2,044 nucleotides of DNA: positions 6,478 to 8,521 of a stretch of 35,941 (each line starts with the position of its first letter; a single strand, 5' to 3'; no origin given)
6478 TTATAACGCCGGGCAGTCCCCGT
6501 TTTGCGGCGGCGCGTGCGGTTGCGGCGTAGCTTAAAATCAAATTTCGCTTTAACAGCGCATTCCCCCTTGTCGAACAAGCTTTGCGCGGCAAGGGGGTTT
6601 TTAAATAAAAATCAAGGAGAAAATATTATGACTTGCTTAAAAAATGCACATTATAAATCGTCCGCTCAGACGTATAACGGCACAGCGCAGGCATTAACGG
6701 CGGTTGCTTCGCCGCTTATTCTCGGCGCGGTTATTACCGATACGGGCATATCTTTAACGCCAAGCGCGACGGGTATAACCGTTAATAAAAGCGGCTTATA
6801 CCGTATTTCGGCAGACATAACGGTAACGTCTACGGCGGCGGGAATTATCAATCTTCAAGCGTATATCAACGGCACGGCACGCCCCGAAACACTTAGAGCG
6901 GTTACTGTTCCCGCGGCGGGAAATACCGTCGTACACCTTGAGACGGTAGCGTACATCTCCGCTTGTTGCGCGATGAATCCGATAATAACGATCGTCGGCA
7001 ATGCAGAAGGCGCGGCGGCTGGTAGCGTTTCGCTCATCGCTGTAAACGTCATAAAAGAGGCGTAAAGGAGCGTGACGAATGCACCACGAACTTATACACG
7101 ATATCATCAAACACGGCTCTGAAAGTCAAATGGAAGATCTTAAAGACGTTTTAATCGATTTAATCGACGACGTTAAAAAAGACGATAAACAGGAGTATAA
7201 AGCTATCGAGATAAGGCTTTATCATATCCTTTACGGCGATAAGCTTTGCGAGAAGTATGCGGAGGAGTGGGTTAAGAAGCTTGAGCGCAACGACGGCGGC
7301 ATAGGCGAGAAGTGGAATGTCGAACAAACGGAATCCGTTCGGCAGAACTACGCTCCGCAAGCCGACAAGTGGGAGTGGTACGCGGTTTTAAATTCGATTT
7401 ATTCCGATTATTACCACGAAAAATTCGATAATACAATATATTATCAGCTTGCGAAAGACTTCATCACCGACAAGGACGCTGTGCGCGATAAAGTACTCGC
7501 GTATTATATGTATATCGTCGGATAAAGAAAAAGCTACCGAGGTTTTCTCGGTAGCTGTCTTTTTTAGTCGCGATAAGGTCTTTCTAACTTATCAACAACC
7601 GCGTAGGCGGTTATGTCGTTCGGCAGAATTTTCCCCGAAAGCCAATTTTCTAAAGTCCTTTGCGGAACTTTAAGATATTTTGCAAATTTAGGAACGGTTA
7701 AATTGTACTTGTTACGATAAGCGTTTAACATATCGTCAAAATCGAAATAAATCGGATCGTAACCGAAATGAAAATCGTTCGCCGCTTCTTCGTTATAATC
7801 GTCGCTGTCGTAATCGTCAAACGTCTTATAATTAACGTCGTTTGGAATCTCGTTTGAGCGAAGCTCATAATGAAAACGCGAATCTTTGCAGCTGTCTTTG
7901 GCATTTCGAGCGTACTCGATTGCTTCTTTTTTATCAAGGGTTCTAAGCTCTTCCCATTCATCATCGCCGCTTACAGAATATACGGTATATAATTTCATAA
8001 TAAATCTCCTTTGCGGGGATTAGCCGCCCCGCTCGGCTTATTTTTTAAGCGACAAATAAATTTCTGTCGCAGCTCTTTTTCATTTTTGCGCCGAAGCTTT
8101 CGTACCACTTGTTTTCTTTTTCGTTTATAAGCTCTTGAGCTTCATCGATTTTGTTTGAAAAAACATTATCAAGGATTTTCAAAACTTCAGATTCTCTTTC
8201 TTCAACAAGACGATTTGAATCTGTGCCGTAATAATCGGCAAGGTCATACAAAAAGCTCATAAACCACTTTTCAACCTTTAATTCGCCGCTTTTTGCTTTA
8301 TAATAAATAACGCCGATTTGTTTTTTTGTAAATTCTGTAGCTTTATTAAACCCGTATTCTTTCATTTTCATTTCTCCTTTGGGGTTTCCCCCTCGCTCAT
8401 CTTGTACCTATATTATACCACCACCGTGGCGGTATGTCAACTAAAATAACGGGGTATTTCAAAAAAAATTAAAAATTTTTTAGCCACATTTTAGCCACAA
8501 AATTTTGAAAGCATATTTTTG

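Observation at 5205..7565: Terminator-bounded five-gene cassette encoding spore-surface-like proteins (BclA-CTD/C1q-like, YjcZ-like Gly/Cys-rich membrane protein)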

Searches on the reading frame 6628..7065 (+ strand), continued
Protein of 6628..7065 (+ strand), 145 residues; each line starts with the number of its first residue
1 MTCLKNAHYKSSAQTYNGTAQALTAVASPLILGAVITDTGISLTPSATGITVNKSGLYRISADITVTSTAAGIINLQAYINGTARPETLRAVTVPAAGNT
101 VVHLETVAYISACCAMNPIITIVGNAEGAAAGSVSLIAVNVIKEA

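Call 53: search_protein_families(library=ncbifam, proteins=[window:6628-7065:+, L001:9247-9975:+, L001:10465-10911:+, L001:7914-8285:+], max_evalue=1)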
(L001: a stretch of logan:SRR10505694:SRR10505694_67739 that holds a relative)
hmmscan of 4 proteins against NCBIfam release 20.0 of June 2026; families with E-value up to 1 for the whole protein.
window:6628-7065:+ (145 aa): 1 family
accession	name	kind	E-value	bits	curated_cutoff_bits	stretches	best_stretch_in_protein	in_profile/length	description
NF009329.0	PRK12687.1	subfamily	0.057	12.8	311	1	3-118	40-152/313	flagellin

L001:9247-9975:+ (242 aa): 1 family
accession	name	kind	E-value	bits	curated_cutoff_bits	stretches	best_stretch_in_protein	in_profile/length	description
TIGR01346.1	isocit_lyase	equivalog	0.016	13.7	275.9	1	109-210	237-336/527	isocitrate lyase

L001:10465-10911:+ (148 aa): 1 family
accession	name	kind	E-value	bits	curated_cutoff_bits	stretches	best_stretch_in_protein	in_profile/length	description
NF008096.1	PRK10838.1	equivalog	0.24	11.1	186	1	26-67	63-101/189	bifunctional murein DD-endopeptidase/murein LD-carboxypeptidase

L001:7914-8285:+ (123 aa): 1 family
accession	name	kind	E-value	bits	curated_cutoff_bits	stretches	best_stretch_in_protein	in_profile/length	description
NF052625.1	Rick_Sca2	equivalog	0.2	8.9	2200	1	19-83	973-1040/1730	surface cell antigen Sca2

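Call 58: search_protein_families(library=pfam, proteins=[L001:10465-10911:+, L002:9014-9448:+, L003:3259-3579:+, L001:7914-8285:+, L001:8278-8529:+, L002:6294-6497:+, L002:9459-9767:+], max_evalue=0.1)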
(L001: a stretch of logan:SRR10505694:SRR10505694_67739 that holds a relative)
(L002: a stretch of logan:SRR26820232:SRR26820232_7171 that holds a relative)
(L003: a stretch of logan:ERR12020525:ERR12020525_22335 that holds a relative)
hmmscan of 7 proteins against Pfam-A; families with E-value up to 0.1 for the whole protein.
L001:10465-10911:+ (148 aa): 2 families
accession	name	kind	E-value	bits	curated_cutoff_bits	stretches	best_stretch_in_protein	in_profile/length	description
PF24055.2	POL3_N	-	0.03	15.3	24.1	0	110-148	17-55/81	DNA polymerase delta catalytic subunit-like, N-terminal domain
PF02413.22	Caudo_TAP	-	0.059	14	22.1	1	73-146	39-115/131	Caudovirales tail fibre assembly protein, lambda gpK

L002:9014-9448:+ (144 aa): 3 families
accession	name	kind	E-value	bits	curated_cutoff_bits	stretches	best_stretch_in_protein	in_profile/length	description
PF20683.2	DUF6819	-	0.0071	16.5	23.5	1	86-127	123-164/171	Domain of unknown function (DUF6819)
PF05119.17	Terminase_4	-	0.022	15.6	24.7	0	18-48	10-40/98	Phage terminase, small subunit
PF05250.16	UPF0193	-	0.091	13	23.3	0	110-141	20-51/217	Uncharacterised protein family (UPF0193)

L003:3259-3579:+ (106 aa): 5 families
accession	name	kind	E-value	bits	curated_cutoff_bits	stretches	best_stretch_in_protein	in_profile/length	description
PF02915.23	Rubrerythrin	-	0.025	15.4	22.8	0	15-63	8-56/137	Rubrerythrin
PF22863.1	TraI_middle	-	0.038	14.6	27.6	0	75-105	10-40/89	TraI-like middle domain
PF25306.1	DUF7880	-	0.051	14.2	27.5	0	50-86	39-74/127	Domain of unknown function (DUF7880)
PF21763.2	DHH_CID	-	0.093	13.6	27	0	60-101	9-53/84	DHH-CID domain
PF17966.7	Muc_B2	-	0.097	13.7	23.5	0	55-101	5-52/100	Muc B2-like domain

L001:7914-8285:+ (123 aa): 2 families
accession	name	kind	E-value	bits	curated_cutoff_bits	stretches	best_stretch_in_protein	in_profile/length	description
PF17982.7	C5HCH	-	0.041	14.5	26.3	1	76-99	20-44/50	NSD Cys-His rich domain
PF17456.7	TcpS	-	0.063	13.6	28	1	83-108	111-136/155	Toxin-coregulated pilus protein S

L001:8278-8529:+ (83 aa): 3 families
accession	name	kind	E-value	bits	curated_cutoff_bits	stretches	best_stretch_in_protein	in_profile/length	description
PF13384.12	HTH_23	-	0.0023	18.1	24.6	1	29-59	11-41/50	Homeodomain-like domain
PF08279.18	HTH_11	-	0.078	13.3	25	0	44-60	24-40/55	HTH domain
PF00392.27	GntR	-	0.097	12.8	27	0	44-61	33-50/64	Bacterial regulatory proteins, gntR family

L002:6294-6497:+ (67 aa): 5 families
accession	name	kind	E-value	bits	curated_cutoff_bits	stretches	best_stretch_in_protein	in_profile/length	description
PF08281.18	Sigma70_r4_2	-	0.0018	18.3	25.7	1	22-61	13-53/54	Sigma-70, region 4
PF08279.18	HTH_11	-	0.014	15.7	25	1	27-66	6-47/55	HTH domain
PF02796.21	HTH_7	-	0.031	14.8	23.8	1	27-53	14-40/45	Helix-turn-helix domain of resolvase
PF05377.16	FlaC_arch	-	0.052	14.4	27.8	1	38-65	6-33/55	Flagella accessory protein C (FlaC)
PF01371.25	Trp_repressor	-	0.082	13.4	27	1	30-61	45-76/88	Trp repressor protein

L002:9459-9767:+ (102 aa): 0 families

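Call 76: fold_search(model_id=the predicted structure, library=viral)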
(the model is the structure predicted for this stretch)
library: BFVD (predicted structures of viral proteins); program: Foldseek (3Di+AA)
matches with E <= 10: 1940; with E <= 0.001: 463
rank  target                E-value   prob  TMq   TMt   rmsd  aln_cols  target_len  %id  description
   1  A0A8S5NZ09            2.0e-14  1.00  0.89  0.90   2.8       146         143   30  Uncharacterized protein [Siphoviridae sp. ctiMP24]
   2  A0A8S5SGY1            4.6e-14  1.00  0.88  0.88   2.0       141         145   35  BclA protein [Siphoviridae sp. ctzyE57]
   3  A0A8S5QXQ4            1.1e-13  1.00  0.88  0.84   3.8       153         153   33  Uncharacterized protein [Siphoviridae sp. ct9lR64]
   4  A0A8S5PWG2            4.6e-10  1.00  0.81  0.86   1.9       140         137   21  Uncharacterized protein [Myoviridae sp. ctWiL39]
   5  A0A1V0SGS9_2          5.1e-10  1.00  0.81  0.16   2.1       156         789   15  Collagen triple helix repeat containing protein [Hokovirus HKV1]
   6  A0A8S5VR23            6.9e-10  1.00  0.71  0.76   3.2       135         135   30  (no name in the UniProt tables at hand)
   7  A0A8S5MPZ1            1.4e-09  1.00  0.76  0.84   2.1       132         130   22  Uncharacterized protein [Podoviridae sp. ctoqT5]
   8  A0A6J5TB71            2.4e-09  1.00  0.79  0.61   3.7       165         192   17  Uncharacterized protein [uncultured Caudovirales phage]
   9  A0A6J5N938            4.8e-09  1.00  0.68  0.09   4.6       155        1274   20  Trimeric autotransporter adhesin YadA-like head domain-containing protein [uncultured Caudovirales phage]
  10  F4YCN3                5.1e-09  1.00  0.83  0.33   1.8       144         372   17  (no name in the UniProt tables at hand)
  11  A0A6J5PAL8            5.3e-09  1.00  0.80  0.64   2.8       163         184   17  Uncharacterized protein [uncultured Caudovirales phage]
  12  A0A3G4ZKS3            5.6e-09  1.00  0.78  0.83   2.1       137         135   10  Uncharacterized protein [Terrestrivirus sp.]
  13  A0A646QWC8            5.6e-09  1.00  0.77  0.61   2.2       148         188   11  Uncharacterized protein [Roseobacter phage CRP-5]
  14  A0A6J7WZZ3            5.6e-09  1.00  0.78  0.11   3.2       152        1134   18  Uncharacterized protein [uncultured Caudovirales phage]
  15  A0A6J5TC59            6.2e-09  1.00  0.76  0.59   3.1       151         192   19  Uncharacterized protein [uncultured Caudovirales phage]
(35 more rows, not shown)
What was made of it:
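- The same fold is common in phage fibres (call 76).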

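Call 85: search_dna_similar(query=L001:9247-9975:+, collection=phages, mode=protein, max_rows=30, max_evalue=0.001)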
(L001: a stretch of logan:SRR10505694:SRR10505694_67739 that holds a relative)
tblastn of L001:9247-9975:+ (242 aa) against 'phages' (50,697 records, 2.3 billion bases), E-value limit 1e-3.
Records with a match: 32; places in all: 32; records where one place covers at least 80% of the query: 0.
Best place of each record, by identity: <60% 32.
By first word of the organism name: Bacteriophage 18; uncultured 10; Dulem 2; bajarodcaudo 1; Bacteroides 1.
By host as written in the record: - 28; Peromyscus fraterculus 1; Propithecus coquereli 1; Varecia variegata 1; Bacteroides uniformis MB20-41 1.
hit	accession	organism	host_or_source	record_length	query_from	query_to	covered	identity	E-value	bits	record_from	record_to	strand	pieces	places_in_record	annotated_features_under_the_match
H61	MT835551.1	Bacteriophage sp.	human fecal samples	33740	52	240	78%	34.3%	2e-12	72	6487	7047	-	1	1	record has no annotation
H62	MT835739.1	Bacteriophage sp.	human fecal samples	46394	91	239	62%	43.3%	2e-13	75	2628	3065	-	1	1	record has no annotation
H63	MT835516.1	Bacteriophage sp.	human fecal samples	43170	79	231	63%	42.0%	3e-12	71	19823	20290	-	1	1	record has no annotation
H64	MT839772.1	Bacteriophage sp.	human fecal samples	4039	91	239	62%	42.7%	5e-12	71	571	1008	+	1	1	record has no annotation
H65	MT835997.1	Bacteriophage sp.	human fecal samples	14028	91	239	62%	42.1%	4e-11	68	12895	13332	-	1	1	record has no annotation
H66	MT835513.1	Bacteriophage sp.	human fecal samples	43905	54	224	71%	36.5%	9e-17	85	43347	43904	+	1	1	record has no annotation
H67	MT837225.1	Bacteriophage sp.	human fecal samples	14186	54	232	60%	42.5%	5e-9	84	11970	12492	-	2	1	record has no annotation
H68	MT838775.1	Bacteriophage sp.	human fecal samples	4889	87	231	60%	42.6%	9e-11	67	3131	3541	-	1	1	record has no annotation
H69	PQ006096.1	bajarodcaudo virus 5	Peromyscus fraterculus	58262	83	233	62%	40.7%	4e-12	71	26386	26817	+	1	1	hypothetical protein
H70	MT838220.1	Bacteriophage sp.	human fecal samples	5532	122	236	48%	51.7%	2e-22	100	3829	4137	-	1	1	record has no annotation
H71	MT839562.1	Bacteriophage sp.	human fecal samples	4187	63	232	70%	34.8%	7e-10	64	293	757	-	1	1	record has no annotation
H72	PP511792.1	Dulem virus 33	Propithecus coquereli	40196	122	232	46%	47.7%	1e-18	90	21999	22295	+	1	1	hypothetical protein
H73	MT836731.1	Bacteriophage sp.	human fecal samples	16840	87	238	63%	33.0%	7e-7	56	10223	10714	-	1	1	record has no annotation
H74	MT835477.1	Bacteriophage sp.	human fecal samples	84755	122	239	49%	40.8%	7e-12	70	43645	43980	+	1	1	record has no annotation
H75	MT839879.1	Bacteriophage sp.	human fecal samples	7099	122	221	41%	47.0%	3e-7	56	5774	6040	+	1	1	record has no annotation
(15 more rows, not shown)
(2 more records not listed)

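Call 97: search_solved_structures(query=A10, max_evalue=1)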
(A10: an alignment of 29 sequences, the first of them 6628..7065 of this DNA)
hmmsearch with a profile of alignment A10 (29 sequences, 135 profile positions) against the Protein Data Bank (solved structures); distinct sequences matched with E-value up to 1: 14.
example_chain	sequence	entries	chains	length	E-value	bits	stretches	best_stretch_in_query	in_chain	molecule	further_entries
5kca_A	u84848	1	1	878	1.3e-05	28.4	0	4-82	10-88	Cerebellin-1,Cerebellin-1,Cerebellin-1,Glutamate receptor ionotropic, delta-2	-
2z5w_A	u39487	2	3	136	0.0025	21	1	16-83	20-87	BclA protein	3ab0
3twi_A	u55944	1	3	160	0.0027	20.9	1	17-83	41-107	BclA protein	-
2r6q_A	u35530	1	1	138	0.0028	20.9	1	17-83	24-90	BclA protein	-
1wck_A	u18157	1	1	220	0.0065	19.7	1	17-83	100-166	BCLA PROTEIN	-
4zch_A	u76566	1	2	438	0.14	15.4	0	29-58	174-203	Tumor necrosis factor ligand superfamily member 13,Tumor necrosis factor ligand superfamil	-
7r1m_A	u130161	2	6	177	0.16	15.1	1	37-124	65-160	Exosporium protein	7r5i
1yq5_A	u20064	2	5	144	0.35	14.1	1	8-124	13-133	Minor capsid protein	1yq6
5kwr_A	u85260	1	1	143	0.42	13.8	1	4-82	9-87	Cerebellin-1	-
5kc5_A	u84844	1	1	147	0.45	13.7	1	4-82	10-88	Cerebellin-1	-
1x60_A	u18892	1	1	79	0.52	13.5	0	37-57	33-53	Sporulation-specific N-acetylmuramoyl-L-alanine amidase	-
5kc6_A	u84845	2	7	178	0.73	13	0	4-82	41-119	Cerebellin-1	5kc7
5h48_A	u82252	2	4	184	0.78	12.9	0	4-82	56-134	Cerebellin-1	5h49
1wlh_A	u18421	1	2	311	1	12.6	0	55-117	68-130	Gelation factor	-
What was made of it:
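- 6628..7065 (+): P4. A stand-alone C1q/TNF-like jelly-roll protein (BclA-CTD/ExsFA-like) with a conserved N-terminal peptide (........). It has no collagen or coiled-coil stalk and no signal peptide. Family profile against PDB gives BclA at E 0.0025 and cerebellin at 1e-5 (call 97).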

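Call 113: search_protein_families(library=padloc, proteins=[window:6628-7065:+, L001:7914-8285:+], max_evalue=0.01)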
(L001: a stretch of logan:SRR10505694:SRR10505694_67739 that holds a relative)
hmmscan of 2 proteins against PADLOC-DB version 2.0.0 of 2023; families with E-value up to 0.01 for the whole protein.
window:6628-7065:+ (145 aa): 0 families

L001:7914-8285:+ (123 aa): 0 families

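Call 120: search_dna_similar(query=window:6628-7065:+, collection=phages, mode=protein, max_rows=25, max_evalue=0.001)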
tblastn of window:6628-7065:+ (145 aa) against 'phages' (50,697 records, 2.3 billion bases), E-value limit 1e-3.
No match.
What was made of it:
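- Tried and rejected: The window P4 found no tblastn match in GenBank phages (call 120).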

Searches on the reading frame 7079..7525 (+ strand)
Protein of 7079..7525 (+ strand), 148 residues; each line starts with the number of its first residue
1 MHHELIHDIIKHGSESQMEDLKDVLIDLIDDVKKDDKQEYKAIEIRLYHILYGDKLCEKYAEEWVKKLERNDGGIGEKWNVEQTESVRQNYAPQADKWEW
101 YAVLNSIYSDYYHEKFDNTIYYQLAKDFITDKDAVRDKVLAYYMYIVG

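Call 4: search_protein_families(library=pfam, proteins=[window:7079-7525:+], max_evalue=1)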
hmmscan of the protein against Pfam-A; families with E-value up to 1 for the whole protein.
window:7079-7525:+ (148 aa): 1 family
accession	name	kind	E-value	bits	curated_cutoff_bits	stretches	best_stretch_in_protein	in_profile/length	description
PF25223.1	DUF7841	-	3.7e-15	56.6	25.2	1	47-143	7-113/114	Domain of unknown function (DUF7841)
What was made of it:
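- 7079..7525 (+): P5. A DUF7841 protein, probably helical. This is the variable last slot of the cassette. PF25223 E 3.7e-15 (call 4).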

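Call 5: search_protein_families(library=phrogs, proteins=[window:7079-7525:+], max_evalue=0.01)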
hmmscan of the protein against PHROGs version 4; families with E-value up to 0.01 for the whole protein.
window:7079-7525:+ (148 aa): 0 families

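Call 53: search_protein_families(library=ncbifam, proteins=[window:7079-7525:+], max_evalue=1)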
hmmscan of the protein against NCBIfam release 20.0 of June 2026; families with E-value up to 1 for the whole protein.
window:7079-7525:+ (148 aa): 0 families

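Call 113: search_protein_families(library=padloc, proteins=[window:7079-7525:+], max_evalue=0.01)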
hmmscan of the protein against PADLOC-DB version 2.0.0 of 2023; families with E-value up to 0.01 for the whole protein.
window:7079-7525:+ (148 aa): 0 families

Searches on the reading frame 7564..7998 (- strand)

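Call 4: search_protein_families(library=pfam, proteins=[window:7564-7998:-], max_evalue=1)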
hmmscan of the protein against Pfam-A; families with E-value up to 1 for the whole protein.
window:7564-7998:- (144 aa): 4 families
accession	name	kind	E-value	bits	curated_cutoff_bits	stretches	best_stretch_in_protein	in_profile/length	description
PF01381.28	HTH_3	-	0.00017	22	23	1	93-140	3-50/55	Helix-turn-helix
PF12728.13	HTH_17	-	0.005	17.5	27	1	100-126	2-28/51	Helix-turn-helix domain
PF12844.13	HTH_19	-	0.0081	16.5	30.2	1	90-132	3-45/64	Helix-turn-helix domain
PF16364.11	Antigen_C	-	0.012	16.4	29.5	1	32-71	16-55/172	Cell surface antigen C-terminus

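Call 5: search_protein_families(library=phrogs, proteins=[window:7564-7998:-], max_evalue=0.01)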
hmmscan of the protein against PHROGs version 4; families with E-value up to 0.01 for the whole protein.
window:7564-7998:- (144 aa): 4 families
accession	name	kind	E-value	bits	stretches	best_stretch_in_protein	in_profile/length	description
phrog_8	-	transcription regulation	9.1e-06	26.3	1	72-141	149-211/346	transcriptional regulator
phrog_4161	-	unknown function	0.0018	19.3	1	85-139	24-78/81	-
phrog_25567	-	unknown function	0.0024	18.8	1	65-128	33-92/115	-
phrog_2104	-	unknown function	0.0031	18.7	1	91-127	44-80/103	-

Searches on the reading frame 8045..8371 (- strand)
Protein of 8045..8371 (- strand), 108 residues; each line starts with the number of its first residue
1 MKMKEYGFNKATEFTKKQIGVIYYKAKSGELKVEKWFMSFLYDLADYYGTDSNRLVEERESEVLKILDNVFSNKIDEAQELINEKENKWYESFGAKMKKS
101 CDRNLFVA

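Call 4: search_protein_families(library=pfam, proteins=[window:8045-8371:-], max_evalue=1)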
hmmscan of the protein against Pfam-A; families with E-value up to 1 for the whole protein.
window:8045-8371:- (108 aa): 1 family
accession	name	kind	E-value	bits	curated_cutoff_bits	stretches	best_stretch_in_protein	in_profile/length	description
PF09234.15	DUF1963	-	0.091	13.5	23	1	4-98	57-136/216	Domain of unknown function (DUF1963)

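Call 5: search_protein_families(library=phrogs, proteins=[window:8045-8371:-], max_evalue=0.01)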
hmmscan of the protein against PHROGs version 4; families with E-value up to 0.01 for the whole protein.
window:8045-8371:- (108 aa): 0 families
